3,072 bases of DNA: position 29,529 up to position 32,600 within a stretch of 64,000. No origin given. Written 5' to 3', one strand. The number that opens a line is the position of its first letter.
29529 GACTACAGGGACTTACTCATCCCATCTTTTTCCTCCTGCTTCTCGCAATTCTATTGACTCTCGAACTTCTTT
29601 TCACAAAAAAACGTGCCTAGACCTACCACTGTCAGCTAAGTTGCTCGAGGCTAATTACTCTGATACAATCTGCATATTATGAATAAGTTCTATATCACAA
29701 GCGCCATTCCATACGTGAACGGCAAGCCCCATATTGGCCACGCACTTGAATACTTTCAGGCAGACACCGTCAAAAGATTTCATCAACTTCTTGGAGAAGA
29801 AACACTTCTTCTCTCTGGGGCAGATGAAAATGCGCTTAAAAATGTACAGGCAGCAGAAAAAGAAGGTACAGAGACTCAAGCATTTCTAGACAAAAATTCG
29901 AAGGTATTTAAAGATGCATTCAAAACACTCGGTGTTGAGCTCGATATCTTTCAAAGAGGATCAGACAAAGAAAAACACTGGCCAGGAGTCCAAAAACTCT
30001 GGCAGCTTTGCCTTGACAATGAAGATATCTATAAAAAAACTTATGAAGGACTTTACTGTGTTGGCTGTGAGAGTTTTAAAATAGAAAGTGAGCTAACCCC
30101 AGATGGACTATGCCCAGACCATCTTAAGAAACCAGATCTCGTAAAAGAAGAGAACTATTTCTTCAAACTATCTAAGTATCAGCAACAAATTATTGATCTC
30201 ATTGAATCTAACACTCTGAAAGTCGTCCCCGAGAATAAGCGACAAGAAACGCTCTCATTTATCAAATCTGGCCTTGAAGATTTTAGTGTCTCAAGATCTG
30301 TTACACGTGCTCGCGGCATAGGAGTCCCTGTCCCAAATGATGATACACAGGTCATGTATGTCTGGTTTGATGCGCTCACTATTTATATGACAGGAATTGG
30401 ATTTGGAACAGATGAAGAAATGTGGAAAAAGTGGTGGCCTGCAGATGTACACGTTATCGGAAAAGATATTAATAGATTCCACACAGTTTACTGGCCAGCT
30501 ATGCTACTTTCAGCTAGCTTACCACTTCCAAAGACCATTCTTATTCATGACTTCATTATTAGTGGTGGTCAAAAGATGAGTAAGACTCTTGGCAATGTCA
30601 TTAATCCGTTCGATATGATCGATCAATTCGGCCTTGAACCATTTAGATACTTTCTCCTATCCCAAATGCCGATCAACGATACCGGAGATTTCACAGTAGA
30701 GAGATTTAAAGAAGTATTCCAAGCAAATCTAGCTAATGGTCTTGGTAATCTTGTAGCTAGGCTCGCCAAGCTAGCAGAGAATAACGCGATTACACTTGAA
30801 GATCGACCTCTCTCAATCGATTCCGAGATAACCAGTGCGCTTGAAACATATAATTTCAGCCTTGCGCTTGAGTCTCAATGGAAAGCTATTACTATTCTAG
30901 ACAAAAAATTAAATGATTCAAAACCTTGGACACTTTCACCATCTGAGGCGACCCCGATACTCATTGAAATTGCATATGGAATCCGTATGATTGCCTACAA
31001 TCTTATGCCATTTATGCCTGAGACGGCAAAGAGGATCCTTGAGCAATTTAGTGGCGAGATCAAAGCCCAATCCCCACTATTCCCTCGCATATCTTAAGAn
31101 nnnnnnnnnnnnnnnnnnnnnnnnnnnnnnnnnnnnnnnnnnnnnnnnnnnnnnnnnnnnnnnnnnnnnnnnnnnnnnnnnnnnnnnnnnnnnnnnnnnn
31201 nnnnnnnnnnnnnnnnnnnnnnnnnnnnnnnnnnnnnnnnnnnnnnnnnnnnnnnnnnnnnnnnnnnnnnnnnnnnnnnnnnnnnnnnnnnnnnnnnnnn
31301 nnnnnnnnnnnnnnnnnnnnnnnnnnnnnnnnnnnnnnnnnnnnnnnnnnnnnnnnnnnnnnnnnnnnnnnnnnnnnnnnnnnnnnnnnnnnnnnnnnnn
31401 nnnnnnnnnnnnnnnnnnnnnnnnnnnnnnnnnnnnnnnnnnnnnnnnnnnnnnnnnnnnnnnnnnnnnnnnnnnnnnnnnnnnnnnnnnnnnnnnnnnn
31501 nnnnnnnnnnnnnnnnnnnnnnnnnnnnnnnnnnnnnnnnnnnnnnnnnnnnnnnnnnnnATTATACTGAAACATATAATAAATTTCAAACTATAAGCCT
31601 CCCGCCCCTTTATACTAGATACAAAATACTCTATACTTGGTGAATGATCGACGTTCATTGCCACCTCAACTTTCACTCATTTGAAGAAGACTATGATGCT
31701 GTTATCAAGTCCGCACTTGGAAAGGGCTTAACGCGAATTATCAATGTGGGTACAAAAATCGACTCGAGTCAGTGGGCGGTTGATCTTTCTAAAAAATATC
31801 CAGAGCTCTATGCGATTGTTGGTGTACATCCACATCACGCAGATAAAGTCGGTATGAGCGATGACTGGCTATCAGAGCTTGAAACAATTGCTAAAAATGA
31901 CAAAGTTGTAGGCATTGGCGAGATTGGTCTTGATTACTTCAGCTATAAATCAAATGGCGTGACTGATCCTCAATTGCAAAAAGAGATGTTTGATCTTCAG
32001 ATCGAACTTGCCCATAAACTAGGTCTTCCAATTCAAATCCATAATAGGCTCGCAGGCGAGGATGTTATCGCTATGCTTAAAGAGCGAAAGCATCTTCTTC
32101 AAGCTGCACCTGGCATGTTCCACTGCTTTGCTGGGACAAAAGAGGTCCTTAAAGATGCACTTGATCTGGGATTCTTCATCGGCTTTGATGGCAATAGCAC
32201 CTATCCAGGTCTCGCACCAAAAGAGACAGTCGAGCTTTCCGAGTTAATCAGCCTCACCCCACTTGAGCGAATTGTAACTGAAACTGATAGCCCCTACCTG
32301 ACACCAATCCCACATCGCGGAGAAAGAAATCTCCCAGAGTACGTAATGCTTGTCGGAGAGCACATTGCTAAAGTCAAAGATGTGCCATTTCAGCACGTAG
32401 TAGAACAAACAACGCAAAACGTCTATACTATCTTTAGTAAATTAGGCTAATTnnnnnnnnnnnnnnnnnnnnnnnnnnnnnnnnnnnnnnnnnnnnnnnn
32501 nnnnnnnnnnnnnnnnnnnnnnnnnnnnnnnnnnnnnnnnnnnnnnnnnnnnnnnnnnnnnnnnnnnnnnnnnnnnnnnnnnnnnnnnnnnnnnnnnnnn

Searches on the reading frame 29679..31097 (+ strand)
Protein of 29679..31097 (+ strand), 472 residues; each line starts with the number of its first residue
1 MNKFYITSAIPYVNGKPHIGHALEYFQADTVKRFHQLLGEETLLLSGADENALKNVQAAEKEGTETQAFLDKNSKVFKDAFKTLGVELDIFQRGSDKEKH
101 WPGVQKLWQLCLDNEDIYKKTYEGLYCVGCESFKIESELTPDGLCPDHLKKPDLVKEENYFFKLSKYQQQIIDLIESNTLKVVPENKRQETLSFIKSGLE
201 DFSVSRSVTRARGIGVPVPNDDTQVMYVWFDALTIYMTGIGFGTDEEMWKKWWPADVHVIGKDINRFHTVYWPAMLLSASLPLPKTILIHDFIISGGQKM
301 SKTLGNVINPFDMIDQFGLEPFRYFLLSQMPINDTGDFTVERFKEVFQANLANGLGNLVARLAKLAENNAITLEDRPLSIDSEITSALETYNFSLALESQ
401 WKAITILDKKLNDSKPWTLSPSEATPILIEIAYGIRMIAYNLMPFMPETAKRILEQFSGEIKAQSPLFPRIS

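Call 11: search_protein_families(library=pfam, proteins=[window:29679-31097:+], max_evalue=0.001)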
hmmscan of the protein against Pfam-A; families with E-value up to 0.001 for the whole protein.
window:29679-31097:+ (472 aa): 4 families
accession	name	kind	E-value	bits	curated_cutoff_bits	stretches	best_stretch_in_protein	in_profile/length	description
PF09334.17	tRNA-synt_1g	-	3.1e-91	306.5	20.1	2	151-362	175-390/391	tRNA synthetases class I (M)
PF00133.28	tRNA-synt_1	-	1.4e-27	97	22.7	2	222-330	295-406/414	tRNA synthetases class I (I, L, M and V)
PF01406.26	tRNA-synt_1e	-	1.7e-09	37.9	27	1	257-329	210-283/301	tRNA synthetases class I (C) catalytic domain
PF01921.24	tRNA-synt_1f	-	0.00063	19.2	27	0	282-332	265-315/360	tRNA synthetases class I (K)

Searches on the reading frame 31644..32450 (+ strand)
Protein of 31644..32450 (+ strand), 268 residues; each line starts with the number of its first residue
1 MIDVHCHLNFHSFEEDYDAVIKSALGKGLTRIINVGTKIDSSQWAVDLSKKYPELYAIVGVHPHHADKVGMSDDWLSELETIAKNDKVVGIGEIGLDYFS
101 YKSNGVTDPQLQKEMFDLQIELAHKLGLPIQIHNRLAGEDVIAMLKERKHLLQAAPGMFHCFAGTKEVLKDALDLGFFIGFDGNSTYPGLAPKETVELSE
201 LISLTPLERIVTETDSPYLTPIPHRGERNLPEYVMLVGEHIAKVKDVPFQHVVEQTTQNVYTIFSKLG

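Call 3: search_protein_families(library=pfam, proteins=[window:31644-32450:+], max_evalue=0.01)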
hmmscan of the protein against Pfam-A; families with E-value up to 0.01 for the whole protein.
window:31644-32450:+ (268 aa): 1 family
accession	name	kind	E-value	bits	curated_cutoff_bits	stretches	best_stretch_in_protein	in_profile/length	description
PF01026.27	TatD_DNase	-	5.7e-75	252.4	27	1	2-265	1-253/253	TatD related DNase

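Call 4: search_protein_families(library=ncbifam, proteins=[window:31644-32450:+], max_evalue=0.01)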
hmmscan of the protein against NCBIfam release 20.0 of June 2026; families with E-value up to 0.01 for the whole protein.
window:31644-32450:+ (268 aa): 5 families
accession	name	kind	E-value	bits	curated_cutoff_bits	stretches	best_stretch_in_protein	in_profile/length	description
TIGR00010.1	TIGR00010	subfamily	1e-75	254.5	206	1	1-265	1-252/253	YchF/TatD family DNA exonuclease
NF008075.0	PRK10812.1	equivalog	7.2e-45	153.3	438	1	1-264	3-254/265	metal-dependent hydrolase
NF007745.0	PRK10425.1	equivalog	1.2e-42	146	395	1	1-265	1-257/260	3'-5' ssDNA/RNA exonuclease TatD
NF008522.0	PRK11449.1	equivalog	1.1e-35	123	481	1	1-265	5-257/259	metal-dependent hydrolase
NF041926.1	QatD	equivalog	2.8e-21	75.7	230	1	3-261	1-237/239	Qat anti-phage system TatD family nuclease QatD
